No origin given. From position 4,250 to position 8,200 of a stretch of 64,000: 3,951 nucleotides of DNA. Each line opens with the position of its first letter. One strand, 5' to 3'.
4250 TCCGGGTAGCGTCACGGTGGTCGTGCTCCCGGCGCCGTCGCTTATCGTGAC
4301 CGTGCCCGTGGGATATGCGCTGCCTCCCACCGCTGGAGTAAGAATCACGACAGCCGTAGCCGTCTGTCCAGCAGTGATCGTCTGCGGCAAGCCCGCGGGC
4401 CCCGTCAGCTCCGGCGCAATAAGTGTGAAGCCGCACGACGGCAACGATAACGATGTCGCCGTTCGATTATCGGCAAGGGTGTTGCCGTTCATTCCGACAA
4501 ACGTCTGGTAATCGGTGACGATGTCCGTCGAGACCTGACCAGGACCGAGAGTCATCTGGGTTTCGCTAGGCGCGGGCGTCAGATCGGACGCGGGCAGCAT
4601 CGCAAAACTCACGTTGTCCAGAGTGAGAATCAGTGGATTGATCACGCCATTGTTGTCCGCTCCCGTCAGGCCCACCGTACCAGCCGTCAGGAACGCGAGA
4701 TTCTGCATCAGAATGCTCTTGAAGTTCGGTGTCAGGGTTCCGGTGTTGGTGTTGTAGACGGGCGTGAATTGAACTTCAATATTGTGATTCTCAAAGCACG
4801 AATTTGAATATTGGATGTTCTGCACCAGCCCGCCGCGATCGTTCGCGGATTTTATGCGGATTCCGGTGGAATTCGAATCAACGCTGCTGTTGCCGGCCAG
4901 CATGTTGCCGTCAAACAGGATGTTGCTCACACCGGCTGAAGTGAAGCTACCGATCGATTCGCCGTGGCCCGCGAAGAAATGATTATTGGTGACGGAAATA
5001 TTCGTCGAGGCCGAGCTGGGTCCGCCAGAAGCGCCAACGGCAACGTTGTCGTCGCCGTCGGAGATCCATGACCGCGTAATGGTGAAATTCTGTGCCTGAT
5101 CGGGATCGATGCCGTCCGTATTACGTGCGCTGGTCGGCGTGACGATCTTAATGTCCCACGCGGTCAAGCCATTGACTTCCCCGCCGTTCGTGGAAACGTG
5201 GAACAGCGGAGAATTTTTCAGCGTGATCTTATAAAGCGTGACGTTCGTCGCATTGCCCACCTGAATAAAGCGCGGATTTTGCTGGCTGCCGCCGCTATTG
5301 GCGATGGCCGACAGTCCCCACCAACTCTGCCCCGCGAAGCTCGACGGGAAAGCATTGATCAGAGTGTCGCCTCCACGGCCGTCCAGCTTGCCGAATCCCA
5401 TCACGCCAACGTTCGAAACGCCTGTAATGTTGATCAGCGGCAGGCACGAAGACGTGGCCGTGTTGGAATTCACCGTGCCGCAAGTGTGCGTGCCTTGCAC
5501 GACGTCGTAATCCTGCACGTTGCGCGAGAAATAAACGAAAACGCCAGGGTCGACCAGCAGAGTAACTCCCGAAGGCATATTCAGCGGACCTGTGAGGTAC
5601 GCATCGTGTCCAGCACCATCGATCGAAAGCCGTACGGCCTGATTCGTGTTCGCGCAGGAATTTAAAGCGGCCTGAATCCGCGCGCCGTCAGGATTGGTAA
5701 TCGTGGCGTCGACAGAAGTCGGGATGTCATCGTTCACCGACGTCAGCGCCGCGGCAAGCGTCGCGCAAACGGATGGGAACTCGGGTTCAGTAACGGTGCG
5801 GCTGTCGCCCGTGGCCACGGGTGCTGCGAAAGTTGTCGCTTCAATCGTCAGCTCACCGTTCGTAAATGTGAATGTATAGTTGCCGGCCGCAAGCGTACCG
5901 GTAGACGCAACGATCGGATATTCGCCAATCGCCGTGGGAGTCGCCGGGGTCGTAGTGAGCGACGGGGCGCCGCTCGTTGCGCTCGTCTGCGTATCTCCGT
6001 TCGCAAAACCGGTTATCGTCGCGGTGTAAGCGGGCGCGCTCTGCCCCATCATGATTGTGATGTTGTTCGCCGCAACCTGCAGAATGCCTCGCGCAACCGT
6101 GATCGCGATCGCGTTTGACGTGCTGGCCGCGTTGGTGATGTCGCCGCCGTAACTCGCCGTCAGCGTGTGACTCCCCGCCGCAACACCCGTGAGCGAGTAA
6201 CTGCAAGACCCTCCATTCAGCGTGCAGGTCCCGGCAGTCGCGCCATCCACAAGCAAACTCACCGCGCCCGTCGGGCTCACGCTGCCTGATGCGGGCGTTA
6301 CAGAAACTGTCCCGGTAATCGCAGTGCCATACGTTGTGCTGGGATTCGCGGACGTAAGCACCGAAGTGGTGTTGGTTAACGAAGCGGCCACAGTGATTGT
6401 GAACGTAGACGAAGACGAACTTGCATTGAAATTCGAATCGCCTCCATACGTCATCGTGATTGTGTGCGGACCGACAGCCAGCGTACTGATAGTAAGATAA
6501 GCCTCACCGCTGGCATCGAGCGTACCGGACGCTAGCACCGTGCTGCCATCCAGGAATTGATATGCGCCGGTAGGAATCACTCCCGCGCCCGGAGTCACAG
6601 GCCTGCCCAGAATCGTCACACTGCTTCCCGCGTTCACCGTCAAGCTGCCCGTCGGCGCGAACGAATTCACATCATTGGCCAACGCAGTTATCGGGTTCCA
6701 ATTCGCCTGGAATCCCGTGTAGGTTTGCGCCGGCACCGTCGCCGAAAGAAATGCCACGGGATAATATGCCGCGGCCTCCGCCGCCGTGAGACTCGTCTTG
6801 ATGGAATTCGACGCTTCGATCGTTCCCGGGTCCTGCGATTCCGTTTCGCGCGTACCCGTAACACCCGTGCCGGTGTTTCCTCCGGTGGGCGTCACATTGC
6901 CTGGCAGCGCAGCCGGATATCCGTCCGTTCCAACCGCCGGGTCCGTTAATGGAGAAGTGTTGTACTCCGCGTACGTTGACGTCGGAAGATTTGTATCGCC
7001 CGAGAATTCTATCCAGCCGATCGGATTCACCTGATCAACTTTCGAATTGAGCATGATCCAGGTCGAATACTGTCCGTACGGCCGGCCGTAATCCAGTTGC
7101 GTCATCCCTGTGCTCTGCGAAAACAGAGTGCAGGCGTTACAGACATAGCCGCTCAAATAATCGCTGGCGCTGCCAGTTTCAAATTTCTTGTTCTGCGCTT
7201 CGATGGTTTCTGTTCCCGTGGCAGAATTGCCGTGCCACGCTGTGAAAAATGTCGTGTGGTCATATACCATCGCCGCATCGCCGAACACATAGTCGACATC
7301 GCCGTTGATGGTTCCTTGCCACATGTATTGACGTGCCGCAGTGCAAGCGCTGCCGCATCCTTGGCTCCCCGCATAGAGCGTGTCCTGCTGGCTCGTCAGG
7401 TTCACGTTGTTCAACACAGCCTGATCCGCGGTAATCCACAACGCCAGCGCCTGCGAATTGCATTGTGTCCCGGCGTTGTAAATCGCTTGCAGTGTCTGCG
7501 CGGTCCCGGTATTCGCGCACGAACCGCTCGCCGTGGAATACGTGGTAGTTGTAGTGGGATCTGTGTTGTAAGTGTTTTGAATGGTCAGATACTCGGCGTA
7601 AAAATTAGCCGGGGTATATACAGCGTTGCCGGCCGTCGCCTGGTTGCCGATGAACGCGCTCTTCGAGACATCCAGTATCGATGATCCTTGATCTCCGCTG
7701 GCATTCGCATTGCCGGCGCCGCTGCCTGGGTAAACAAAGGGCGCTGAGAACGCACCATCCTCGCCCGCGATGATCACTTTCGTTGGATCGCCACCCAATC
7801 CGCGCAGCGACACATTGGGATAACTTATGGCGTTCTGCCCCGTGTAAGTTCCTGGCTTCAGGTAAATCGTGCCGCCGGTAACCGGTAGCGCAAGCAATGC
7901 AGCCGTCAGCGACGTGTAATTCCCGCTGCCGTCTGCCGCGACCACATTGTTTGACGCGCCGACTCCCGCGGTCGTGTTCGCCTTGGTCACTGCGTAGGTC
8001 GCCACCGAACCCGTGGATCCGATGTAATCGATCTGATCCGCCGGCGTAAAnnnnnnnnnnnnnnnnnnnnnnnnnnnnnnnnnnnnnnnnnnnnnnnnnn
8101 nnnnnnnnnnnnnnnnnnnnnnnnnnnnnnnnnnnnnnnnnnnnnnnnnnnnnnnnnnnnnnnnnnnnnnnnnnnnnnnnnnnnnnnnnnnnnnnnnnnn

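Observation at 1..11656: Giant >=3,885-codon ORF, invisible in the ORF track, fuses an apparently intact pectin methylesterase (CE8) and a polygalacturonase (GH28) with two NHL-propeller arrays and Ig-like spacers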

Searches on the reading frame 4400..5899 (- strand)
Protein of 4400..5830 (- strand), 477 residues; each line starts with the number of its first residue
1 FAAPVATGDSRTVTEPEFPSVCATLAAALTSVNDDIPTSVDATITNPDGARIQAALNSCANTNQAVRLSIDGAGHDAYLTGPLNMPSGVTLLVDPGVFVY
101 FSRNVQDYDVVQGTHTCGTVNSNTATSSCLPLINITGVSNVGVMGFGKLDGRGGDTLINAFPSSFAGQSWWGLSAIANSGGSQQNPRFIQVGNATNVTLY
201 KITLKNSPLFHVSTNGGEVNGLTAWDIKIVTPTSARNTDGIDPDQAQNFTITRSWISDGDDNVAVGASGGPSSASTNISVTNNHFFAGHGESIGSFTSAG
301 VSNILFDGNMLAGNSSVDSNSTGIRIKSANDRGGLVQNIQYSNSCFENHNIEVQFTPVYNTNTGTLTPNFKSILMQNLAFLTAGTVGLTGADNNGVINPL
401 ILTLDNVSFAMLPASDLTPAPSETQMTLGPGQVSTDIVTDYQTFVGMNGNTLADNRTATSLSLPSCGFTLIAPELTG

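Call 8: search_solved_structures(query=window:4400-5830:-, show_alignments=2, max_evalue=0.001)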
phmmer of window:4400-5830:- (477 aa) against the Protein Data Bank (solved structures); distinct sequences matched with E-value up to 0.001: 6.
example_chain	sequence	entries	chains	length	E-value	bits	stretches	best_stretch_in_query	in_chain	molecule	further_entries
1bhe_A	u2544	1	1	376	2.7e-58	201.5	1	9-409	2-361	POLYGALACTURONASE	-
3jur_A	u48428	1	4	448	2.2e-10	43.6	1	181-400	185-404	Exo-poly-alpha-D-galacturonosidase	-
8ikx_A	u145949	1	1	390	5.8e-09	38.8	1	83-349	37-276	Pectin lyase-like superfamily protein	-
7b7a_A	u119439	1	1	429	7.7e-09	38.4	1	83-349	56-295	Pectin lyase-like superfamily protein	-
7b8b_A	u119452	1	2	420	2.9e-08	36.6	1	148-359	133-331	Polygalacturonase ADPG2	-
5olp_A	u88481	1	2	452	2.4e-07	33.5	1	52-345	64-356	Pectate lyase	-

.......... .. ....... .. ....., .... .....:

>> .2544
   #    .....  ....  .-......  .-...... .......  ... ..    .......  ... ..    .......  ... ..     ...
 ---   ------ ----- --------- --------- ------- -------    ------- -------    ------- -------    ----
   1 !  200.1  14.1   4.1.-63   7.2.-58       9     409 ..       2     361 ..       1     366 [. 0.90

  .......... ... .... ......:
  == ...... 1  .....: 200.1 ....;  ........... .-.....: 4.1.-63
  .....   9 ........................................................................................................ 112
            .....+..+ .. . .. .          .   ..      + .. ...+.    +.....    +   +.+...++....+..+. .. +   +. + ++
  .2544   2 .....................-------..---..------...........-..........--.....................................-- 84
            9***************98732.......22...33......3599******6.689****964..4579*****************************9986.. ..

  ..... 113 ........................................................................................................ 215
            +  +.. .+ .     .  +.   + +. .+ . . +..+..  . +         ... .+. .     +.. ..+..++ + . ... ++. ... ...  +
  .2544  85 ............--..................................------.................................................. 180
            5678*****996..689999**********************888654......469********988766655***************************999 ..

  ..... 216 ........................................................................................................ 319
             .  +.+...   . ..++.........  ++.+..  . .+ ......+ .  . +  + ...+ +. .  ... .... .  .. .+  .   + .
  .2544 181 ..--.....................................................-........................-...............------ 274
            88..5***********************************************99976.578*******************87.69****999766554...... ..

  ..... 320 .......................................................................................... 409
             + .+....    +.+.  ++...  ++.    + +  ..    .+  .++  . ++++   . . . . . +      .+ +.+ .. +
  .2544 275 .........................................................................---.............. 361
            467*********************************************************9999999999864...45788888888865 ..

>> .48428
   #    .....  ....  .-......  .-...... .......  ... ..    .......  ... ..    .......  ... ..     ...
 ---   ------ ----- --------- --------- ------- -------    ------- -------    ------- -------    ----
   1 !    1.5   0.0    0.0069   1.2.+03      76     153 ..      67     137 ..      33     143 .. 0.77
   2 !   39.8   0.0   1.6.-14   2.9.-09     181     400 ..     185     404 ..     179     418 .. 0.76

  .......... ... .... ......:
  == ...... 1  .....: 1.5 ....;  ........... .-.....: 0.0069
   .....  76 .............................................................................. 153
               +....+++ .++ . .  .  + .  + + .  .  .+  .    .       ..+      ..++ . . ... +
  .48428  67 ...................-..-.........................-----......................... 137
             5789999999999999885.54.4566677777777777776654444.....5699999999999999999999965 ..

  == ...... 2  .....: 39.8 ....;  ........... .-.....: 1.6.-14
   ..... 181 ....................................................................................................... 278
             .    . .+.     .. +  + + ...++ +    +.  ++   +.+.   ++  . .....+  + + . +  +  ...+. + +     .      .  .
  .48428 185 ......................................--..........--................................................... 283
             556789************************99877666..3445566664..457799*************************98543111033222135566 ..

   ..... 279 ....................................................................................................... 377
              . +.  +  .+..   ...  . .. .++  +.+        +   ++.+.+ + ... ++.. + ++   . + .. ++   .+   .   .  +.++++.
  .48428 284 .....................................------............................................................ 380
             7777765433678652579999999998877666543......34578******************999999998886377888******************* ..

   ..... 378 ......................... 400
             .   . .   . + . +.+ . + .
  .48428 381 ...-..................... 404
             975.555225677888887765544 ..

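Call 15: search_protein_families(library=pfam, proteins=[window:4610-5899:-], max_evalue=0.01)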
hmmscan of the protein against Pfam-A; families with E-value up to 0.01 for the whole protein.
window:4610-5899:- (430 aa): 1 family
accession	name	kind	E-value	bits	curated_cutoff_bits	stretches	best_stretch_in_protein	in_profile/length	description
PF00295.23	Glyco_hydro_28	-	9.3e-40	137.1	22.9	1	135-403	36-273/324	Glycosyl hydrolases family 28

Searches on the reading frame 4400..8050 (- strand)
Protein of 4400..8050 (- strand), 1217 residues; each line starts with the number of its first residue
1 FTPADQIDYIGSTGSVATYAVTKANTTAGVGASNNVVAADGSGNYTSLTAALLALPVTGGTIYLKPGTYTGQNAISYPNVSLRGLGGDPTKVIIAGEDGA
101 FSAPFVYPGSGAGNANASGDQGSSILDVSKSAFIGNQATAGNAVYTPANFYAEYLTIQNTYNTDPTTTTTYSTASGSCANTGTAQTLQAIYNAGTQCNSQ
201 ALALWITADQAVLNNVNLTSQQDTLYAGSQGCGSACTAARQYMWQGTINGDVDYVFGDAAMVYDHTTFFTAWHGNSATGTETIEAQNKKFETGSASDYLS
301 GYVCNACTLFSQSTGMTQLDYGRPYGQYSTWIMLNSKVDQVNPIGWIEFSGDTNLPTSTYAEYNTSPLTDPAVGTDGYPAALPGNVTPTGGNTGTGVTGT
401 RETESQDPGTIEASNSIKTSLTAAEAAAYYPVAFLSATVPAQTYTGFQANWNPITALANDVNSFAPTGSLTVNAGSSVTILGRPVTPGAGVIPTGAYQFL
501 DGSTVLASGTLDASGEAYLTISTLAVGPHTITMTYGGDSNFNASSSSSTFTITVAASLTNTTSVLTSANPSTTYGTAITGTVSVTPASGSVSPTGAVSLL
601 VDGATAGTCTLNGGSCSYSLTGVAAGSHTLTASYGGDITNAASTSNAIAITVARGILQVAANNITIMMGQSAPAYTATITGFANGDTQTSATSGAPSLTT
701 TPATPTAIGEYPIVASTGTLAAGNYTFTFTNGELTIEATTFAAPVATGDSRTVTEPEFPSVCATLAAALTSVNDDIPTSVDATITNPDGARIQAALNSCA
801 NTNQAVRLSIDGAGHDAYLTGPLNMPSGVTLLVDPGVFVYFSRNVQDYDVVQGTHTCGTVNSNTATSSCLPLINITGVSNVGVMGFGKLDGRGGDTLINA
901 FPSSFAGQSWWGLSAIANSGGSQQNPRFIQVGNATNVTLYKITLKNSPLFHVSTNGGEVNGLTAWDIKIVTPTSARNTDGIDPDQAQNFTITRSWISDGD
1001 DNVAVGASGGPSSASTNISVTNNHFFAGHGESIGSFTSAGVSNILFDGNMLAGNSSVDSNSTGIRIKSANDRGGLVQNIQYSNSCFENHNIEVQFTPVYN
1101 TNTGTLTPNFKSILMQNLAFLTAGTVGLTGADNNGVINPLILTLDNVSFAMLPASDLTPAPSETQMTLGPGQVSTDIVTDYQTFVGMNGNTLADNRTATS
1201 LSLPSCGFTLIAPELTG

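Call 10: find_homologous_proteins(query=window:4400-8050:-, max_evalue=1e-10)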
Query window:4400-8050:- (1217 aa): 236 proteins with E <= 1e-10 among 8000 candidates; the best 120 are listed.
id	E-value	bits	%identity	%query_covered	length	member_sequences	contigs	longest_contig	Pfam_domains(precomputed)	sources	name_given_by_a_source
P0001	0.0e+0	1228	62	54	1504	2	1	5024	PF01095.26,PF16640.12,PF00295.24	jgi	jgi:polygalacturonase/pectin methylesterase-like acyl-CoA thioesterase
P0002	0.0e+0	1196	61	83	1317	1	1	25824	PF01095.26,PF18676.7,PF16640.12,PF00295.24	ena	-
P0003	0.0e+0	1163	64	73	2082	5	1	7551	PF01095.26,PF18676.7,PF16640.12,PF01436.28,PF06739.18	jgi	-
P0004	0.0e+0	1154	56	54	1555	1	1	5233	PF01095.26,PF16640.12,PF00295.24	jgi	jgi:polygalacturonase/pectin methylesterase-like acyl-CoA thioesterase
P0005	0.0e+0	1047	53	54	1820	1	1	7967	PF01095.26,PF16640.12,PF01436.28,PF06739.18,PF00295.24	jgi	jgi:polygalacturonase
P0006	0.0e+0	1043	54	46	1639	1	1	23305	PF01095.26,PF16640.12,PF00295.24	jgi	jgi:polygalacturonase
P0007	4.6e-263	894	59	67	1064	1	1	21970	PF01095.26,PF18676.7,PF16640.12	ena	-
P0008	6.1e-251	854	56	67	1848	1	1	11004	PF01095.26,PF18676.7,PF16640.12,PF01436.28,PF06739.18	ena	-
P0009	6.6e-232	791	56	62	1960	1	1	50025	PF01095.26,PF18676.7,PF16640.12,PF01436.28,PF25021.2,PF06739.18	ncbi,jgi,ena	jgi:hypothetical protein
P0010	2.0e-220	753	55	62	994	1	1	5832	PF01095.26,PF18676.7,PF16640.12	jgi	-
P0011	4.1e-214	732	55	61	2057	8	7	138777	PF01095.26,PF16640.12,PF01436.28,PF06739.18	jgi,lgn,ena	-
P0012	1.0e-205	704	53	61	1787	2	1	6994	PF01095.26,PF18676.7,PF16640.12,PF01436.28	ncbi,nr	ncbi:MAG: pectinesterase family protein [Acidobacteriaceae bacterium]|nr:pectinesterase family prote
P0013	1.6e-203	697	55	60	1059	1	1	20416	PF01095.26,PF18676.7,PF16640.12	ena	-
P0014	6.6e-201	688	52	65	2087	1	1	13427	PF01095.26,PF18676.7,PF16640.12,PF01436.28,PF06739.18,PF08450.19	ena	-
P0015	5.9e-199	682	53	60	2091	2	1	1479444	PF01095.26,PF18676.7,PF16640.12,PF22807.3,PF24684.2,PF01436.28,PF25021.2,PF06739.18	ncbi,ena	-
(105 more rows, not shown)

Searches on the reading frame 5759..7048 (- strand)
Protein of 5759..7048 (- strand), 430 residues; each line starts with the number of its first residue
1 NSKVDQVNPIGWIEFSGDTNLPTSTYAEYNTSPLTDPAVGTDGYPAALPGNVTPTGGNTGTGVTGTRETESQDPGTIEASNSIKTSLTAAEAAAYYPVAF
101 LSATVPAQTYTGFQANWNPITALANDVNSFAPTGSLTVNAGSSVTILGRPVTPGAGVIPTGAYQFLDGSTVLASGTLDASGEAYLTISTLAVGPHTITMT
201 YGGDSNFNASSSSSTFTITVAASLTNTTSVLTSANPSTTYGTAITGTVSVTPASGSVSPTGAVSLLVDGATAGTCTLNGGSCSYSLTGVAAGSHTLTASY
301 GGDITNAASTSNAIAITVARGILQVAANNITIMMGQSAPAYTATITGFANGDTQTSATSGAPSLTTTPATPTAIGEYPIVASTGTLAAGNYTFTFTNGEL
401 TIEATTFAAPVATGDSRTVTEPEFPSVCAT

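Call 15: search_protein_families(library=pfam, proteins=[window:5759-7048:-], max_evalue=0.01)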
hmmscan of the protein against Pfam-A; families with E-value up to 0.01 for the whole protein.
window:5759-7048:- (430 aa): 2 families
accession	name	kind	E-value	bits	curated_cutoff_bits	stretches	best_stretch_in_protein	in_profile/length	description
PF16640.11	Big_3_5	-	1.6e-32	112.3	35.5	2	137-219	7-88/88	Bacterial Ig-like domain (group 3)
PF18676.6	MBG_2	-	4.2e-16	59.7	25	1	323-401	1-72/72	MBG domain (YGX type)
